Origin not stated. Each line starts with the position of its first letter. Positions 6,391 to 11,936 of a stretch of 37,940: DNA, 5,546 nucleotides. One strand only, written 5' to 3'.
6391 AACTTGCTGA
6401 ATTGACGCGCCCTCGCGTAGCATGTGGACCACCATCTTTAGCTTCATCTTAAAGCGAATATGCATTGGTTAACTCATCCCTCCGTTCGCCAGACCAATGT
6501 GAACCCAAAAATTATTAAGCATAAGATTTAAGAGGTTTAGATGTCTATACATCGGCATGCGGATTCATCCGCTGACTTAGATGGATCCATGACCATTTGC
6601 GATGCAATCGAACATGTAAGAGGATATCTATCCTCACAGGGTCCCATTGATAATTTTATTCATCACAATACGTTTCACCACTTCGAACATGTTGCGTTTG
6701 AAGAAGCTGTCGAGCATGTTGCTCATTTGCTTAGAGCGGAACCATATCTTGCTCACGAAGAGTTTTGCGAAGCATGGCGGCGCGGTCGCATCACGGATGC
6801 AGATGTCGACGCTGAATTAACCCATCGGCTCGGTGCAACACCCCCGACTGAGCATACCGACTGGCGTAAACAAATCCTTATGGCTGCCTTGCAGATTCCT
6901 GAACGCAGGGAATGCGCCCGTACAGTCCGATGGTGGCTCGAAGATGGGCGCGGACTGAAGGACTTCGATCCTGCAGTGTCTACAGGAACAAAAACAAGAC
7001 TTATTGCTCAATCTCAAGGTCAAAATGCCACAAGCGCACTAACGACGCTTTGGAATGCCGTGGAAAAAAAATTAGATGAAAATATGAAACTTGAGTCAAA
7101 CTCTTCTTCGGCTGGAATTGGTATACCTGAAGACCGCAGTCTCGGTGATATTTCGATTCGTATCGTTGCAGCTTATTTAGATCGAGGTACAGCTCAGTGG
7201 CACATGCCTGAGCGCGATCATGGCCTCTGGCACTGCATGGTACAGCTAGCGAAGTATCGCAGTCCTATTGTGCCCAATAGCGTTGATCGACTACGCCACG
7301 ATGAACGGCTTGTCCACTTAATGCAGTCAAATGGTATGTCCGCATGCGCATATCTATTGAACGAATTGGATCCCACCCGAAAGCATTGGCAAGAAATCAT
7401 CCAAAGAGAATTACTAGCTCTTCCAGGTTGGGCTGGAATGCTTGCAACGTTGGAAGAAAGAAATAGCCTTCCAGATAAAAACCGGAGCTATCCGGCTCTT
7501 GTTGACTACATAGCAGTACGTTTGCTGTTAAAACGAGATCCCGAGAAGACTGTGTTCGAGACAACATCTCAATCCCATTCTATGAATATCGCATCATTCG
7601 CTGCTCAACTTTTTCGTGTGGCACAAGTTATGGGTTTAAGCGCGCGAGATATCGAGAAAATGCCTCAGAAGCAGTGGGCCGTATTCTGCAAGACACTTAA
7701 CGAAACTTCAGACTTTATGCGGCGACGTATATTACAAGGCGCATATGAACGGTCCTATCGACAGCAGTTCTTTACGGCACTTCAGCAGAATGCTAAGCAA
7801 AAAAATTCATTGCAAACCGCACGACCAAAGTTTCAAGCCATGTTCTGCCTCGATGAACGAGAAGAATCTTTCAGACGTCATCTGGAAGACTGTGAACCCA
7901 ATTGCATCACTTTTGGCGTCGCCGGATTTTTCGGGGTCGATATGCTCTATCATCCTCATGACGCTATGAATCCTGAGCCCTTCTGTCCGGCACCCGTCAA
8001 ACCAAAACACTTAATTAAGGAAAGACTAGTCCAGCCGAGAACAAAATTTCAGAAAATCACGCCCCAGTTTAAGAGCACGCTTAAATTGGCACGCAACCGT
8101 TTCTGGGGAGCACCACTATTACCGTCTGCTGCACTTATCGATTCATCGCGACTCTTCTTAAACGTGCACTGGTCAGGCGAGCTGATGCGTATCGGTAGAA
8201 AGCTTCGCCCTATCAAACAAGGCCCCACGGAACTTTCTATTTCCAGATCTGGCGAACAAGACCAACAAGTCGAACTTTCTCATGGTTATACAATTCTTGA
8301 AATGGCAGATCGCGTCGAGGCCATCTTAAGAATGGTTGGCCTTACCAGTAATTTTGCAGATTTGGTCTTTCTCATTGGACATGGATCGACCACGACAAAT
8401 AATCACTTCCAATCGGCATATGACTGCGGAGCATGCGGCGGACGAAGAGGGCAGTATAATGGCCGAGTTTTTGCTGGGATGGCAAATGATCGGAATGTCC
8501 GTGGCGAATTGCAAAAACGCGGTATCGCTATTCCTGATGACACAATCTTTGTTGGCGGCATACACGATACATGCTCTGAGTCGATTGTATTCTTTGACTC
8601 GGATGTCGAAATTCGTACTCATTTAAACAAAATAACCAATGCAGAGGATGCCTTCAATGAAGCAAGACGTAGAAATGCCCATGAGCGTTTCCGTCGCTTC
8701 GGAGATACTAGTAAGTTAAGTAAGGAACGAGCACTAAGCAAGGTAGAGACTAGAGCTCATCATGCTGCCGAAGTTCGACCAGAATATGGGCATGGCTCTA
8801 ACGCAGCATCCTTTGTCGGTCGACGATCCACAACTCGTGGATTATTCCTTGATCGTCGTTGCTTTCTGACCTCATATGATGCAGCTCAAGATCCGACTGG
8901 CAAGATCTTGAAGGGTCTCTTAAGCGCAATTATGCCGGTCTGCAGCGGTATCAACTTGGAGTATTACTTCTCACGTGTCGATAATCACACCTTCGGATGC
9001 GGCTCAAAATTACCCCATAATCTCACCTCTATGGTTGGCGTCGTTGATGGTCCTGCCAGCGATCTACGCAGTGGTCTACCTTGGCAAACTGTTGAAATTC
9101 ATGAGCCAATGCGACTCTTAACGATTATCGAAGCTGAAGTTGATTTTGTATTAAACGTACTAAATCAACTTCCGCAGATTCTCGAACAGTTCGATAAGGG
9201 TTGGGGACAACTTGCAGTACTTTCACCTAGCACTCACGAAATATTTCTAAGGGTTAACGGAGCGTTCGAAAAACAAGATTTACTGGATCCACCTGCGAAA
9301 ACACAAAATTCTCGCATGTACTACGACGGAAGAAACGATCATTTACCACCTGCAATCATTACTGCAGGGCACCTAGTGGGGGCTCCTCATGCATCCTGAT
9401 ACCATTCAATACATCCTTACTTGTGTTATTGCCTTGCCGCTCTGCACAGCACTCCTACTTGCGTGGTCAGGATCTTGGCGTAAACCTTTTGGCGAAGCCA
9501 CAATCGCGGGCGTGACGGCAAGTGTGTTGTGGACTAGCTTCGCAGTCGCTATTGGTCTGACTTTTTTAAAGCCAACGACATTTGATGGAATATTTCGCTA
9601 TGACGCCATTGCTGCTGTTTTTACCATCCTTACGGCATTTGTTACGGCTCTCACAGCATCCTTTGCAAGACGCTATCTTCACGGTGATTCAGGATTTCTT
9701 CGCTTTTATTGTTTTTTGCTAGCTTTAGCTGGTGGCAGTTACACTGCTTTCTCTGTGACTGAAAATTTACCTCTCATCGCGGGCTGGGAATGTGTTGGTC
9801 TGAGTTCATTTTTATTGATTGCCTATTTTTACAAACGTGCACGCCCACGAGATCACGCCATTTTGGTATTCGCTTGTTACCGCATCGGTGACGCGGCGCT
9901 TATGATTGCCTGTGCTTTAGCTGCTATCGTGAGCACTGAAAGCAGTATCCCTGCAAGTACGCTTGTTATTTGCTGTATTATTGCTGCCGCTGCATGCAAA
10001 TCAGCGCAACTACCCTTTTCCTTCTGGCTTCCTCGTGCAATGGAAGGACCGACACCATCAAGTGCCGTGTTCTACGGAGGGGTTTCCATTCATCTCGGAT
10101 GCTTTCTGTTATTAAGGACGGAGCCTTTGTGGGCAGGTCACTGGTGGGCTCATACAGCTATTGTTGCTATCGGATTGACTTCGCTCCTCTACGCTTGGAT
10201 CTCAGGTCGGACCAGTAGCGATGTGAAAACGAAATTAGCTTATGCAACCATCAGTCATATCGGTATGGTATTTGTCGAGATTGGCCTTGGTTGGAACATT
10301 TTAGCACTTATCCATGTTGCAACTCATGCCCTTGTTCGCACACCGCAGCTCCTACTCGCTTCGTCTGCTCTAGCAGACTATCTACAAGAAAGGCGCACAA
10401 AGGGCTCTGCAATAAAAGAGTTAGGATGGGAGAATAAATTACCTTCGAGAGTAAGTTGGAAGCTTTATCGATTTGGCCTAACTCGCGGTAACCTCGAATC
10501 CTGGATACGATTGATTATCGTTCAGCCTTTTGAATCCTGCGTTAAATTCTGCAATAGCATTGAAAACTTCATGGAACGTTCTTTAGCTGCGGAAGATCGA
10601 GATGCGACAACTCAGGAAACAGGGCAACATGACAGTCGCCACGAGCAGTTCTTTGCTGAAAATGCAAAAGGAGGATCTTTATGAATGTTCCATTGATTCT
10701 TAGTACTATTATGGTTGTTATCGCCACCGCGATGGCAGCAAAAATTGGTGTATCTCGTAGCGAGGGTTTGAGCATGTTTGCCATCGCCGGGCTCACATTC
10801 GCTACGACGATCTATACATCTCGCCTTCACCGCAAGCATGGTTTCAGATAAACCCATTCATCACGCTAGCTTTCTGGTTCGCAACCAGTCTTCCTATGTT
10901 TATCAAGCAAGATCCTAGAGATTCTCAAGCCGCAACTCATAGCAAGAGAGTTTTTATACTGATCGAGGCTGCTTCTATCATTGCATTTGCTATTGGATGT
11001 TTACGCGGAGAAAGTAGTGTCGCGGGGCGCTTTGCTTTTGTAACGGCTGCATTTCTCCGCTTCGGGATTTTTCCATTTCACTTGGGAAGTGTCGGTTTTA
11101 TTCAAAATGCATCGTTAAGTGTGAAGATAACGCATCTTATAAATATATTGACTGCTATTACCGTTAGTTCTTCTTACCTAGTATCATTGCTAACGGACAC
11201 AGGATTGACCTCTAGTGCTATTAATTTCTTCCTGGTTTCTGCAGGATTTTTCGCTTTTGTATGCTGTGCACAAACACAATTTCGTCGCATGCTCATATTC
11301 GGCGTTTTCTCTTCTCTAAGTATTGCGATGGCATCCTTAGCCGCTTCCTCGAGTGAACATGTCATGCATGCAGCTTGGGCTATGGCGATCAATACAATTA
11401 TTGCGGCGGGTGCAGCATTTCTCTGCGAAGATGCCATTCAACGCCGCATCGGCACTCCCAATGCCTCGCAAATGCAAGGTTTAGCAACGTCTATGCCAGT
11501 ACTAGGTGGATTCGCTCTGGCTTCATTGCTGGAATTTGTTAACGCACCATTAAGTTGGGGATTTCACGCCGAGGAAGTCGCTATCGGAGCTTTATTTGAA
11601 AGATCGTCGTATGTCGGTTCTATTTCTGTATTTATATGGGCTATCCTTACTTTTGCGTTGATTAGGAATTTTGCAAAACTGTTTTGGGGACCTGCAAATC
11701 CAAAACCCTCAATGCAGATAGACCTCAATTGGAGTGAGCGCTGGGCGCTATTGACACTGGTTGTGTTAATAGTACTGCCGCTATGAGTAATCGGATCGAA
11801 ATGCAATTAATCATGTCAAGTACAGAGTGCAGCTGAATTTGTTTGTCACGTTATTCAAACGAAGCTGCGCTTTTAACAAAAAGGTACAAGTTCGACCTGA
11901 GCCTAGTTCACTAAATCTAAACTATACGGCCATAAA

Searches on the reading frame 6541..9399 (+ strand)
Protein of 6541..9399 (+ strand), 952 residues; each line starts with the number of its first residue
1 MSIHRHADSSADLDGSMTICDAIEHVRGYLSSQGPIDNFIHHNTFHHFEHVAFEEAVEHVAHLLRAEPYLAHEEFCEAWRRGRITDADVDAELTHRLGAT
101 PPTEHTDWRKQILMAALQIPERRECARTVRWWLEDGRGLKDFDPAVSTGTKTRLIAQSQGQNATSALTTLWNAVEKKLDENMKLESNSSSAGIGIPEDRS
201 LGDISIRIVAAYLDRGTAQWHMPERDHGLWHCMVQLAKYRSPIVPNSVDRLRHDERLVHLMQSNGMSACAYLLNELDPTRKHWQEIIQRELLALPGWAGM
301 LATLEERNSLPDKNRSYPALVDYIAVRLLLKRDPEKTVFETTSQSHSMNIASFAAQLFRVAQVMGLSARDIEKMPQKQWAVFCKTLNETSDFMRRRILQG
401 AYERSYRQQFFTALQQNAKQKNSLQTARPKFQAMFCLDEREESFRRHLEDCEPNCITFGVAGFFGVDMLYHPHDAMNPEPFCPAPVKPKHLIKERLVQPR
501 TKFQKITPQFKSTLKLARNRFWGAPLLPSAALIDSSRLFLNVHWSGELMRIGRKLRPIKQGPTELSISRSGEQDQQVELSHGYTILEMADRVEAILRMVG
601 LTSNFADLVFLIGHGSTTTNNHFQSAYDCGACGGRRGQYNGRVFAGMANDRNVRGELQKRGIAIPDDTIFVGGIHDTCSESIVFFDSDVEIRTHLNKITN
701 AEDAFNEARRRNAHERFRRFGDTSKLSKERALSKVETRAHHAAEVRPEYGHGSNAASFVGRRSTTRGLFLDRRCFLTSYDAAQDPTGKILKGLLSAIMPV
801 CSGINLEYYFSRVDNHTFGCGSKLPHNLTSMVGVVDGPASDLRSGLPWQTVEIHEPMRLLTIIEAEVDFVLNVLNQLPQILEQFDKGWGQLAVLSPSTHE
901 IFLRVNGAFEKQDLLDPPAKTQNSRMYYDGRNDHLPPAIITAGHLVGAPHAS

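Call 65: search_protein_families(library=pfam, proteins=[window:6541-9399:+], max_evalue=0.0001)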
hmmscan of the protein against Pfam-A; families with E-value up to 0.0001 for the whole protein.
window:6541-9399:+ (952 aa): 1 family
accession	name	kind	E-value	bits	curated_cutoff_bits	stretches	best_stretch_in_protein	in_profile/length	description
PF10070.14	DabA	-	2.1e-218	727.9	25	1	23-888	1-746/747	Probable inorganic carbon transporter subunit DabA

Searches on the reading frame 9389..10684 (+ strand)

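Call 65: search_protein_families(library=pfam, proteins=[window:9389-10684:+], max_evalue=0.0001)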
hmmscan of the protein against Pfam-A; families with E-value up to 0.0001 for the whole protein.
window:9389-10684:+ (431 aa): 2 families
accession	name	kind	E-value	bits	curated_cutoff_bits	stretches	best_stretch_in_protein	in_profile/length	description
PF00361.26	Proton_antipo_M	-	4.8e-32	111.8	21.5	1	132-331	10-226/294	NADH:quinone oxidoreductase/Mrp antiporter, TM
PF00662.26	Proton_antipo_N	-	4.2e-06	27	24.5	1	69-107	13-51/51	NADH-Ubiquinone oxidoreductase (complex I), chain 5 N-terminus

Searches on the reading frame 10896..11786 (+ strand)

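Call 65: search_protein_families(library=pfam, proteins=[window:10896-11786:+], max_evalue=0.0001)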
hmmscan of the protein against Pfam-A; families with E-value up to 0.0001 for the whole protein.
window:10896-11786:+ (296 aa): 1 family
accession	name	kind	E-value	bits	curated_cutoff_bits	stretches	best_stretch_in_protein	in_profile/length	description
PF00361.26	Proton_antipo_M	-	6.2e-06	26.1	21.5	1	42-251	82-293/294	NADH:quinone oxidoreductase/Mrp antiporter, TM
